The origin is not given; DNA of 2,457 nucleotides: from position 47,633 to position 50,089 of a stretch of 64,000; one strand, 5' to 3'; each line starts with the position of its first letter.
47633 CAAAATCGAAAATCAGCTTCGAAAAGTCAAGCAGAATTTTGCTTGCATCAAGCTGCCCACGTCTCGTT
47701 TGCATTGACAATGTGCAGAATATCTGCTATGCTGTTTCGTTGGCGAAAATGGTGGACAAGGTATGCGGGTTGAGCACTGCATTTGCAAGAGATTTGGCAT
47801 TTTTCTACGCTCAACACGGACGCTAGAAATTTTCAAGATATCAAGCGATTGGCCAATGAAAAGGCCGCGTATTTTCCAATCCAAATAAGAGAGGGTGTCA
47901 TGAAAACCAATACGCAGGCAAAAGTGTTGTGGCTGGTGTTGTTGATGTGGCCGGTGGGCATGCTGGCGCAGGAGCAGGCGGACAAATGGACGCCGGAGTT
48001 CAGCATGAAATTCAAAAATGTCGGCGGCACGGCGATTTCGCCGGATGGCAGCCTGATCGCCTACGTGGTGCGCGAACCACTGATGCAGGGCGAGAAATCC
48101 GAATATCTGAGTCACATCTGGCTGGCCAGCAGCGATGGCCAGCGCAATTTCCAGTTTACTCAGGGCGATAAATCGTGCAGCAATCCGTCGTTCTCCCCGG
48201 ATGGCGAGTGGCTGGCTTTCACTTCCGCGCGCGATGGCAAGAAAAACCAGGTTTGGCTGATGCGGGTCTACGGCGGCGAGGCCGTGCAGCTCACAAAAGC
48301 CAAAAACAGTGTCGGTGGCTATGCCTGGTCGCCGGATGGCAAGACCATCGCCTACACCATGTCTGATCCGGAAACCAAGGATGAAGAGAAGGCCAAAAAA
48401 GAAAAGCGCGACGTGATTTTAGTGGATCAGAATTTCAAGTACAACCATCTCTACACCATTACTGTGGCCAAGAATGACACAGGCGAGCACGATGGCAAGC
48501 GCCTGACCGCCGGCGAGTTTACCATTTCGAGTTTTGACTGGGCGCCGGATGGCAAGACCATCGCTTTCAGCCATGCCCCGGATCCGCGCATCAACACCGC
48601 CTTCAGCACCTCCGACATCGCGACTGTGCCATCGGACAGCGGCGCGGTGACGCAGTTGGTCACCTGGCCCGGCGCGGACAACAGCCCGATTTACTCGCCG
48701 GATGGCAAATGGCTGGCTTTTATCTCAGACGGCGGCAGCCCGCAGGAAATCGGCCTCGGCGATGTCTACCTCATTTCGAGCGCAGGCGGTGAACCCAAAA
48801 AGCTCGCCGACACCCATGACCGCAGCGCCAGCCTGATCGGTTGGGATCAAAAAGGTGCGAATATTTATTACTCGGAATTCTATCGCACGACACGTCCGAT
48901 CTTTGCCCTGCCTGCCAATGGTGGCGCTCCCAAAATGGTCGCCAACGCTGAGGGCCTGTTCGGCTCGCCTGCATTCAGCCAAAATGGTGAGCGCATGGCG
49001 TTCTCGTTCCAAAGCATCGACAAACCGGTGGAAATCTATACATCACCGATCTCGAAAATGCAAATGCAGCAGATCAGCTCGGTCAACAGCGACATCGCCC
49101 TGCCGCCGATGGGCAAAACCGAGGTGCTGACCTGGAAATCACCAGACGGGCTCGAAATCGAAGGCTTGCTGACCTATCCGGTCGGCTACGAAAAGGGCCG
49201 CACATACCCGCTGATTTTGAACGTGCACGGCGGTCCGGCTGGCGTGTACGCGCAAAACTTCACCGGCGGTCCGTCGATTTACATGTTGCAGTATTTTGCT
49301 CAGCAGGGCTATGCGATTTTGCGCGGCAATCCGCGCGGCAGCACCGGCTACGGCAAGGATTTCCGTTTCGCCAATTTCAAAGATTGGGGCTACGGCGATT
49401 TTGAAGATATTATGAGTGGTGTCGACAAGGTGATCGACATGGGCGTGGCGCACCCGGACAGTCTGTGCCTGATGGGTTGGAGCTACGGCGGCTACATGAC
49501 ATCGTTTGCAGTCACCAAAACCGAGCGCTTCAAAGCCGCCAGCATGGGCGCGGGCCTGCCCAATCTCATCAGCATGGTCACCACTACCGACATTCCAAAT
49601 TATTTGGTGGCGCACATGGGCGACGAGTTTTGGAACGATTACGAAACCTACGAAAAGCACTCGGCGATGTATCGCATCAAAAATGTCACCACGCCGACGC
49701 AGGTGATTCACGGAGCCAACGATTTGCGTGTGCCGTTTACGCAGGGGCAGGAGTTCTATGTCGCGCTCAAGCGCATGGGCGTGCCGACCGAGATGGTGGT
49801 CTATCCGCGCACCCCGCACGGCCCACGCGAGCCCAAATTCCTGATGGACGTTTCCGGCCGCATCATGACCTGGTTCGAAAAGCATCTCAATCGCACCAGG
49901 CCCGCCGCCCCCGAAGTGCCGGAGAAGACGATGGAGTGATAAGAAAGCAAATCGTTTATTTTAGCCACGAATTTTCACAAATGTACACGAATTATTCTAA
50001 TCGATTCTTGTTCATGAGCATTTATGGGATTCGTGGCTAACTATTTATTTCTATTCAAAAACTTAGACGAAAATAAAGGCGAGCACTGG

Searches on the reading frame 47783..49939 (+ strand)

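Call 63: search_protein_families(library=pfam, proteins=[window:47783-49939:+], max_evalue=0.0001)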
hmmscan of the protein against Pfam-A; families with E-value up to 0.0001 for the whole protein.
window:47783-49939:+ (718 aa): 8 families
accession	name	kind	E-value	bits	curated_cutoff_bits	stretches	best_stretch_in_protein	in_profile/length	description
PF00326.27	Peptidase_S9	-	8.1e-47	159.9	22.6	1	501-704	6-212/213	Prolyl oligopeptidase family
PF07676.18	PD40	-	1.6e-33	114.3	20.9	2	290-321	2-35/38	WD40-like Beta Propeller Repeat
PF00930.27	DPPIV_N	-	1.3e-09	37.7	22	0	110-198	260-352/354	Dipeptidyl peptidase IV (DPP IV) N-terminal region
PF25174.1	Beta-prop_THOC3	-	5.4e-09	35.9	305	1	122-191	206-271/272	THOC3 beta-propeller domain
PF20434.5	BD-FAE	-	1.8e-07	31.3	26.8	1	471-661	9-214/215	BD-FAE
PF12894.13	ANAPC4_WD40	-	7.5e-07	29.7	22.9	0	153-197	15-61/91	Anaphase-promoting complex subunit 4 WD40 domain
PF02897.21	Peptidase_S9_N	-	2.8e-05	23.5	24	0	135-209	129-204/414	Prolyl oligopeptidase, N-terminal beta-propeller domain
PF00400.38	WD40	-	9.8e-05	23.2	27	0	136-152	18-33/39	WD domain, G-beta repeat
